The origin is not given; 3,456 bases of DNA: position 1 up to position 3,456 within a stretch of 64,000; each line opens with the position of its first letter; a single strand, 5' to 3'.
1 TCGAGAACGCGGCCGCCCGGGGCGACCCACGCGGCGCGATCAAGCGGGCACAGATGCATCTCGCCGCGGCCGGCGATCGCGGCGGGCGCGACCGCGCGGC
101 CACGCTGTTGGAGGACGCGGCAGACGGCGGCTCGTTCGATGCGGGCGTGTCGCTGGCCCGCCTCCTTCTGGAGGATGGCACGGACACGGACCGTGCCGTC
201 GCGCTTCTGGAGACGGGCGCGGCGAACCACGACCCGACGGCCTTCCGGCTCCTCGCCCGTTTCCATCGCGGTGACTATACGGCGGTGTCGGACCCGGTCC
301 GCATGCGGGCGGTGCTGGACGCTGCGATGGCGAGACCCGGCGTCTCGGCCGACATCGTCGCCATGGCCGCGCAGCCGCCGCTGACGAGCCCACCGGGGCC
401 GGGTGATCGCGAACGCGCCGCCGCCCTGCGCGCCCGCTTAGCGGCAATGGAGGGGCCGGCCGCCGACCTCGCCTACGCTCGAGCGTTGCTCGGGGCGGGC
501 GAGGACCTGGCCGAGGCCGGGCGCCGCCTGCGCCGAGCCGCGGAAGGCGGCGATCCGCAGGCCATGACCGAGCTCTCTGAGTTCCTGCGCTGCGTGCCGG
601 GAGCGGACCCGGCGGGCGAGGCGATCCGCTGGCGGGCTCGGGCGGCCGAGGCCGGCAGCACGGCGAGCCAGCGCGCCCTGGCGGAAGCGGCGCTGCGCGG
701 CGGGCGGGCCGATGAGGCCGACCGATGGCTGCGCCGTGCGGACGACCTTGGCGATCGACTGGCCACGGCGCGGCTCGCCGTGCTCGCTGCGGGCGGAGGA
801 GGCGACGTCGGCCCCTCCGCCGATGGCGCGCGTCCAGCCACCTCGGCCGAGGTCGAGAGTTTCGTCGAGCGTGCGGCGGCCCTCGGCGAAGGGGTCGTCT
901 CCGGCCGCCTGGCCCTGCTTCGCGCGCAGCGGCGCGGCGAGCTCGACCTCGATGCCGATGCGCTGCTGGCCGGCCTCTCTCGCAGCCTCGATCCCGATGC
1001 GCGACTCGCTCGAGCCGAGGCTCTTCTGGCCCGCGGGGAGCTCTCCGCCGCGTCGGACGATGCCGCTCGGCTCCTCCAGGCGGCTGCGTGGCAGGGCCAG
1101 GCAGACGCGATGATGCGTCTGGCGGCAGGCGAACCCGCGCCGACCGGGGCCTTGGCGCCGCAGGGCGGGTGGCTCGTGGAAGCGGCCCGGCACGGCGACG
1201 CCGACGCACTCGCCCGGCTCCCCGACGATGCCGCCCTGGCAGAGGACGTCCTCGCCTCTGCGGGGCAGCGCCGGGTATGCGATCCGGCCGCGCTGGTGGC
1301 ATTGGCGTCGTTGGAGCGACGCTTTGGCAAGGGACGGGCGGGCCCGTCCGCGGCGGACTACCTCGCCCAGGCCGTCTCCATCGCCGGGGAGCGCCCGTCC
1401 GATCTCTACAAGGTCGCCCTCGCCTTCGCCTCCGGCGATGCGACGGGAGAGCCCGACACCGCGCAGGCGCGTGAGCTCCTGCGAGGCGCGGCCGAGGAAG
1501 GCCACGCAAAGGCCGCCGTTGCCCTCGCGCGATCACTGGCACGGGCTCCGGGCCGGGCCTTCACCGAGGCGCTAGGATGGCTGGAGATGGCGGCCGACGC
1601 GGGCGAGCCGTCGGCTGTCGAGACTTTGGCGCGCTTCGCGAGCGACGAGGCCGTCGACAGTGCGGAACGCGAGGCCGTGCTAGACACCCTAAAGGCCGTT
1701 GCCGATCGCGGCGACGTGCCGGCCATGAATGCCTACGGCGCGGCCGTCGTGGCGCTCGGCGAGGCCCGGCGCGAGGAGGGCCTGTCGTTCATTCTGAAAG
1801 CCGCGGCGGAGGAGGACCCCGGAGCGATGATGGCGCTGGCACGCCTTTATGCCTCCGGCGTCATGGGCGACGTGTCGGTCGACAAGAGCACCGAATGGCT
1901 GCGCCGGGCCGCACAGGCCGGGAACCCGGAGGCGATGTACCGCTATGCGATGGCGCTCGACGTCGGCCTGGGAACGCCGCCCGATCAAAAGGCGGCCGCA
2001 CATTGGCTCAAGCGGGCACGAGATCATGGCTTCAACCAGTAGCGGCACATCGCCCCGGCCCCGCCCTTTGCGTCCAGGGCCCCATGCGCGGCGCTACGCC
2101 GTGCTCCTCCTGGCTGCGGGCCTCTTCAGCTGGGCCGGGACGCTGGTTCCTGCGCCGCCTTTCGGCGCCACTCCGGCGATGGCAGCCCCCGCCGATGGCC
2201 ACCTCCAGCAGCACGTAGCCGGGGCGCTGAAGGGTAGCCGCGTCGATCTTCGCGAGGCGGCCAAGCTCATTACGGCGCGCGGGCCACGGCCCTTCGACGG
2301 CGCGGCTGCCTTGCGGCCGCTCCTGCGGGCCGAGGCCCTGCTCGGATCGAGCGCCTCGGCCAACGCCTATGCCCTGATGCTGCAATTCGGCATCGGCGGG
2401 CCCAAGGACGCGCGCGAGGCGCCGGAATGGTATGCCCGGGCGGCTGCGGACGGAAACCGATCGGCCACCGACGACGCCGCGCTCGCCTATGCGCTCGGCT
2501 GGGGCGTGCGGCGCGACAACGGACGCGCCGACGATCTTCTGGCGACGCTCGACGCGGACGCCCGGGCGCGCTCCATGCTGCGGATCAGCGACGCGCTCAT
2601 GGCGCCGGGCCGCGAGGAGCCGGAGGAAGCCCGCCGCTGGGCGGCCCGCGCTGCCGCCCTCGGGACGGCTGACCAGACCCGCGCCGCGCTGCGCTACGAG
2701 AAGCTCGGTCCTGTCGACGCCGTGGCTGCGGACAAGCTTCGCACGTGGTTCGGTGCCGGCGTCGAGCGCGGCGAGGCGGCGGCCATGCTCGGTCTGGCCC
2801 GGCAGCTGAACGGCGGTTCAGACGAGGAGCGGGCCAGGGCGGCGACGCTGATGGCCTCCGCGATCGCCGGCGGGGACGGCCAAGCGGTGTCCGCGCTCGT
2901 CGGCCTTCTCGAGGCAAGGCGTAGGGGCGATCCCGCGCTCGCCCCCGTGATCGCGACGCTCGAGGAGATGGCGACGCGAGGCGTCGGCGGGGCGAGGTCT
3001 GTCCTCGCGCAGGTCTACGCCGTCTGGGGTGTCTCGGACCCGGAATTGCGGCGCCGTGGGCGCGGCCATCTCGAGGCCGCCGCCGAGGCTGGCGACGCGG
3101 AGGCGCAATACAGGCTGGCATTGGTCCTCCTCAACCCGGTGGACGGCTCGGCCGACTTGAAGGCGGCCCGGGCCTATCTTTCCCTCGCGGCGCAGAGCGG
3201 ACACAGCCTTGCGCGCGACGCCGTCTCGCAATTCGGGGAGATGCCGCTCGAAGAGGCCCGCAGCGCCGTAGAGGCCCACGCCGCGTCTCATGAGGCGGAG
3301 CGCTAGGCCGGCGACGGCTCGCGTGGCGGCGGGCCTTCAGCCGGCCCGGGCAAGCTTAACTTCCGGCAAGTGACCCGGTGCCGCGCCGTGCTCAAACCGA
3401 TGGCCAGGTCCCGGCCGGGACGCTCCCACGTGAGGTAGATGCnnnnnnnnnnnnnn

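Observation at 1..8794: AlgE-type C5-epimerase-like and PL7 lyase genes, both RTX-tagged, next to two Sel1-repeat proteins and without a type I secretion system nearby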

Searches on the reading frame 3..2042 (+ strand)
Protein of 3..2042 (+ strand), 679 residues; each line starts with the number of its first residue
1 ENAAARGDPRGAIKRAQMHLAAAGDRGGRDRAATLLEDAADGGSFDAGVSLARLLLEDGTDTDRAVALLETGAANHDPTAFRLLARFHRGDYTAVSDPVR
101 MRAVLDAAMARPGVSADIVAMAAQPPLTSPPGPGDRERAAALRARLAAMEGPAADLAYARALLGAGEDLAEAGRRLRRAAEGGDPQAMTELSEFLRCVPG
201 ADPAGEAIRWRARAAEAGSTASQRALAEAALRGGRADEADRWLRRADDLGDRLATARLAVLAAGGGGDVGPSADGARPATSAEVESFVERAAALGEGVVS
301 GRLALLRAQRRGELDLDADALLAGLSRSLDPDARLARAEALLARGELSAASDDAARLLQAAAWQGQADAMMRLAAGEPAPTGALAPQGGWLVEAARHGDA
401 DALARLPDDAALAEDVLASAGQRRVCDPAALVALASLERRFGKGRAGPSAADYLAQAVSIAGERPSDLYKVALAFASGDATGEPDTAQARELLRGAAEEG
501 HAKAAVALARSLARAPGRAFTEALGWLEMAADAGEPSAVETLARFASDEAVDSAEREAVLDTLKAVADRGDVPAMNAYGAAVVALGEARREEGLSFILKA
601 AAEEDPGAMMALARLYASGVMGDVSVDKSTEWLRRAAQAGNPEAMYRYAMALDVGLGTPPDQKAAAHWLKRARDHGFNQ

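Call 3: search_protein_families(library=pfam, proteins=[window:54-2042:+], max_evalue=0.01)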
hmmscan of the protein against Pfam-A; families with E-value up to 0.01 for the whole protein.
window:54-2042:+ (662 aa): 2 families
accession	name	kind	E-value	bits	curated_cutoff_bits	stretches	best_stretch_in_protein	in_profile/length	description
PF08238.18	Sel1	-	8.7e-16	58.2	30.7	1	625-659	1-35/36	Sel1 repeat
PF23310.1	TPR_27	-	5.1e-06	26.6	27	0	610-634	13-37/110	Plant tetratrico peptide repeats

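Call 4: search_protein_families(library=ncbifam, proteins=[window:54-2042:+], max_evalue=0.01)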
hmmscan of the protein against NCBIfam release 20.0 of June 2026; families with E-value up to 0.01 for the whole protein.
window:54-2042:+ (662 aa): 4 families
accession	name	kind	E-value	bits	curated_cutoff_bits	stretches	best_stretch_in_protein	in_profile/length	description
NF047621.1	FlgprotMotXVib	equivalog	3.1e-10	39.9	330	1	548-654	64-173/211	flagellar protein MotX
NF033786.1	phenyl_MerG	equivalog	1.7e-07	31.4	350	1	467-531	127-194/217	phenylmercury resistance protein MerG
NF038194.1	AlgK_TPR_lipo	equivalog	0.00015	20.6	700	1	581-648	325-392/448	alginate biosynthesis TPR repeat lipoprotein AlgK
NF045484.1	TransRegExoR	equivalog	0.0062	15.8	450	0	591-660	123-196/267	exopolysaccharide production regulator ExoR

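Call 37: find_homologous_proteins(query=window:3-2042:+, max_evalue=1e-10)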
Query window:3-2042:+ (679 aa): 4 proteins with E <= 1e-10 among 8000 candidates.
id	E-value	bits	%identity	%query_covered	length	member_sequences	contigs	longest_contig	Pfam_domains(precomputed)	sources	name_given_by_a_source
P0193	0.0e+0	1379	100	100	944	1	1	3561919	PF23310.2,PF08238.19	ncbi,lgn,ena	-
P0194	7.6e-18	83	34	29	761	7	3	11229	PF08238.19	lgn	-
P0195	1.7e-16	79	30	33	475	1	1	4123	PF23310.2,PF08238.19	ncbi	-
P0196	7.8e-14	70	34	39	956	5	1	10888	PF08238.19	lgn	-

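Call 38: find_encoding_contigs(protein=P0193, flank=10000, max_places=3)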
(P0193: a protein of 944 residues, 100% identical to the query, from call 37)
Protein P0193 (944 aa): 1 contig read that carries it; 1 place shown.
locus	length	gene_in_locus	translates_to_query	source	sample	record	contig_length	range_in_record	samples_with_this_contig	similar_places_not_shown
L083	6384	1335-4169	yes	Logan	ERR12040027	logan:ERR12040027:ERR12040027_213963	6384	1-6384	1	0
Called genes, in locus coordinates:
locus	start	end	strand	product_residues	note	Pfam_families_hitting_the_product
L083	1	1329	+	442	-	?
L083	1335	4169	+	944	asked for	PF23310:TPR_27 (faint), PF08238:Sel1 (weak)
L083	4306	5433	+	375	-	PF08238:Sel1 (faint)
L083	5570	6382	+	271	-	?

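Call 53: search_solved_structures(query=P0193, max_evalue=0.001)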
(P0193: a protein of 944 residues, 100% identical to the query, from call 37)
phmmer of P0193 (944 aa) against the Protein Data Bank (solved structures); distinct sequences matched with E-value up to 0.001: 14.
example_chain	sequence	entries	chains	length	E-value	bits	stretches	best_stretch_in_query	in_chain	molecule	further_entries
6onw_A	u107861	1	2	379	4.2e-16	62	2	799-942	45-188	Sel1 repeat protein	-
6ok3_A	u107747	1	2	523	3.3e-14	55.7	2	787-941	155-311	Sel1 repeat protein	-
8sxq_A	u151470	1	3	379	5.6e-14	55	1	857-941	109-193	SEL-1 repeat protein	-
4bwr_A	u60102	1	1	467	3.6e-13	52.3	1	853-942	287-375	PROTEIN CORRESPONDING TO LOCUS C5321 FROM CFT073 E.COLI STRAIN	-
6deh_A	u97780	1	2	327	1.3e-11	47.2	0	866-943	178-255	TPR repeat protein, protein-protein interaction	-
6ork_A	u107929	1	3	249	2.8e-11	46.1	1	861-942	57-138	Sel1 repeat protein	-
6ur7_A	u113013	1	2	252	5.1e-09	38.6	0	852-939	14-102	Sel1 repeat family protein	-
6orc_A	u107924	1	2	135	6.5e-06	28.3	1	827-941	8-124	Sel1 repeat protein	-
7ula_B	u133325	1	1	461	7.4e-06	28.1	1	104-334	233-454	Alginate biosynthesis protein AlgK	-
8z5n_C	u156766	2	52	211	0.00015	23.9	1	824-936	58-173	Sodium-type flagellar motor component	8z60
9yec_Ea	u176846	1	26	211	0.00019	23.5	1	795-936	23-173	Sodium-type flagellar protein MotX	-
9yed_AP1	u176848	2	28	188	0.00041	22.4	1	823-936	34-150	Sodium-type flagellar protein MotX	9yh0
9yfg_Ea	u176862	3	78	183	0.0005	22.1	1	825-935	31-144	Sodium-type flagellar protein MotX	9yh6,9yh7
6ok0_A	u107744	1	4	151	0.00084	21.3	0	844-942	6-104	Sel1 repeat protein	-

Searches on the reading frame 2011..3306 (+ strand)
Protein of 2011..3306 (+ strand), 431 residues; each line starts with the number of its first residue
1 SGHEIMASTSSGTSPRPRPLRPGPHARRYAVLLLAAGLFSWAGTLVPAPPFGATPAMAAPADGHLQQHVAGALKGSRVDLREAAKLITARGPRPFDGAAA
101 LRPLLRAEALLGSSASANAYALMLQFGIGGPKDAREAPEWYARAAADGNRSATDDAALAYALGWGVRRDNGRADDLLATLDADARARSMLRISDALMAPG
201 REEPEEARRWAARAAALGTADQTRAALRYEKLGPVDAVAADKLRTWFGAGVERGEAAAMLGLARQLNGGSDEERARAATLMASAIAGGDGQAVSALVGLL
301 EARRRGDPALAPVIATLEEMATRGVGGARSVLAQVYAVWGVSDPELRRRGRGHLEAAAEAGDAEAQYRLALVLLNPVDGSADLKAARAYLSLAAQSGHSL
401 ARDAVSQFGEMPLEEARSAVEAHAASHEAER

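Call 3: search_protein_families(library=pfam, proteins=[window:2011-3306:+], max_evalue=0.01)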
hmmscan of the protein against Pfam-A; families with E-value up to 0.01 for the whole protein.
window:2011-3306:+ (431 aa): 1 family
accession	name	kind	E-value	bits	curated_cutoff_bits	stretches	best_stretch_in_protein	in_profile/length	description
PF08238.18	Sel1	-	4.5e-10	40.1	30.7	2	115-149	2-36/36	Sel1 repeat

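Call 4: search_protein_families(library=ncbifam, proteins=[window:2011-3306:+], max_evalue=0.01)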
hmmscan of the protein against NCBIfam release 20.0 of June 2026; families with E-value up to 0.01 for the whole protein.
window:2011-3306:+ (431 aa): 1 family
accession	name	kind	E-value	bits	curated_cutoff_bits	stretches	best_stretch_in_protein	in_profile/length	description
NF045484.1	TransRegExoR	equivalog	6.5e-06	25.6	450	1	353-418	151-213/267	exopolysaccharide production regulator ExoR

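Call 35: find_encoding_contigs(protein=window:2026-3306:+, flank=10000, max_places=3)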
Protein window:2026-3306:+ (426 aa): no gene with exactly this product is on record in the collection.

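Call 54: search_solved_structures(query=window:2026-3306:+, max_evalue=0.001)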
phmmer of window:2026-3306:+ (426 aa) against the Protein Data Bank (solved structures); distinct sequences matched with E-value up to 0.001: 9.
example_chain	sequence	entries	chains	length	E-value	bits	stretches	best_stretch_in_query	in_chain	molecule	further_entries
6ork_A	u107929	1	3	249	2.3e-13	53.3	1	120-215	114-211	Sel1 repeat protein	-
4bwr_A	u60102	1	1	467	4.2e-12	49.1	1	107-331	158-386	PROTEIN CORRESPONDING TO LOCUS C5321 FROM CFT073 E.COLI STRAIN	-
6ur7_A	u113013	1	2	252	1.1e-10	44.5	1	119-231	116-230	Sel1 repeat family protein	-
8sxq_A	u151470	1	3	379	5.1e-10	42.2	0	117-168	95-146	SEL-1 repeat protein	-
6deh_A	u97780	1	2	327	4.4e-08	35.9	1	106-216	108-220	TPR repeat protein, protein-protein interaction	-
6ok3_A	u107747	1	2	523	4.7e-07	32.5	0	117-222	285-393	Sel1 repeat protein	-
9uav_C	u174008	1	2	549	0.00024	23.5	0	239-402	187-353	Protein sel-1 homolog 1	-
8ket_C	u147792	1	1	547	0.00027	23.4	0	239-402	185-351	Protein sel-1 homolog 1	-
8kes_D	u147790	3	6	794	0.00055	22.4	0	236-402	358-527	Protein sel-1 homolog 1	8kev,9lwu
